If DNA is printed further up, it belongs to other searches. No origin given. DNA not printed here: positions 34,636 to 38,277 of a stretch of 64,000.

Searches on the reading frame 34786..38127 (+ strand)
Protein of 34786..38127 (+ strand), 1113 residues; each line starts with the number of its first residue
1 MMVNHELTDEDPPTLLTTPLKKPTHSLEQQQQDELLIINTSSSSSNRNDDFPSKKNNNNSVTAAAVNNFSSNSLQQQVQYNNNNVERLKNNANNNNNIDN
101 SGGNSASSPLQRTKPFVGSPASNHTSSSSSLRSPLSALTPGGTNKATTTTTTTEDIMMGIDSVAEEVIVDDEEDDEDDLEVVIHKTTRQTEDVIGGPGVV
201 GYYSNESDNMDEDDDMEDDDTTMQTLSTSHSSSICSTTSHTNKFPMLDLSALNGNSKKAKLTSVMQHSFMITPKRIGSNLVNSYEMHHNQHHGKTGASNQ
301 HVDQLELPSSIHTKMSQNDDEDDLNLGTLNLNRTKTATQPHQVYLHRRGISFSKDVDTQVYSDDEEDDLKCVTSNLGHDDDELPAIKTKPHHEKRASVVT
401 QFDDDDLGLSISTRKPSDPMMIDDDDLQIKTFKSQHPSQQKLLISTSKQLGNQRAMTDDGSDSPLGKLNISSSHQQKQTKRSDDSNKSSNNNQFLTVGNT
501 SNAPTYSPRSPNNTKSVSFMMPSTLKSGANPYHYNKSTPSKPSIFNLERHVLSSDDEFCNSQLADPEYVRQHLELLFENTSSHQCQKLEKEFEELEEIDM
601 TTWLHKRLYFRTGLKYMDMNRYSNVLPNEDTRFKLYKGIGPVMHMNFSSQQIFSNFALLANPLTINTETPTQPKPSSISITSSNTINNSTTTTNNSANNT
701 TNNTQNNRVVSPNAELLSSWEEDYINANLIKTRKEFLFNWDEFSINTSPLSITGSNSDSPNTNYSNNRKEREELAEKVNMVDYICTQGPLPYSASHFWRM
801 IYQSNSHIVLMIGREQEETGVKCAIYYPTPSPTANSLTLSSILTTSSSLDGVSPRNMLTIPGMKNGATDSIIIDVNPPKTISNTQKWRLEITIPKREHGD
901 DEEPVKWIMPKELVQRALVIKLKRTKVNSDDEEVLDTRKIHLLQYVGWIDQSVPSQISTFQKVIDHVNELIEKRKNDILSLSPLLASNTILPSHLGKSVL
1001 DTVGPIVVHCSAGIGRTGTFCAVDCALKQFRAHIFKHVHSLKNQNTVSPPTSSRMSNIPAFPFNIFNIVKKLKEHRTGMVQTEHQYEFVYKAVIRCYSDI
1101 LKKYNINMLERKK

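Call 52: search_protein_families(library=pfam, proteins=[window:34786-38127:+], max_evalue=0.001)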
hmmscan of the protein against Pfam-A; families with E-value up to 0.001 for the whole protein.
window:34786-38127:+ (1113 aa): 3 families
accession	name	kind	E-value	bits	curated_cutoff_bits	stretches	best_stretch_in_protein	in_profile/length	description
PF00102.32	Y_phosphatase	-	8.4e-45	153.7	20.9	2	922-1094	117-233/234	Protein-tyrosine phosphatase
PF22785.1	Tc-R-P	-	5.4e-05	24.1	27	1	997-1022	73-98/106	Polymorphic toxin system, DSP-PTPase phosphatase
PF22784.1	PTP-SAK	-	8.5e-05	23.1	27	1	1001-1024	85-108/153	Swiss Army Knife protein, DSP-PTPase phosphatase domain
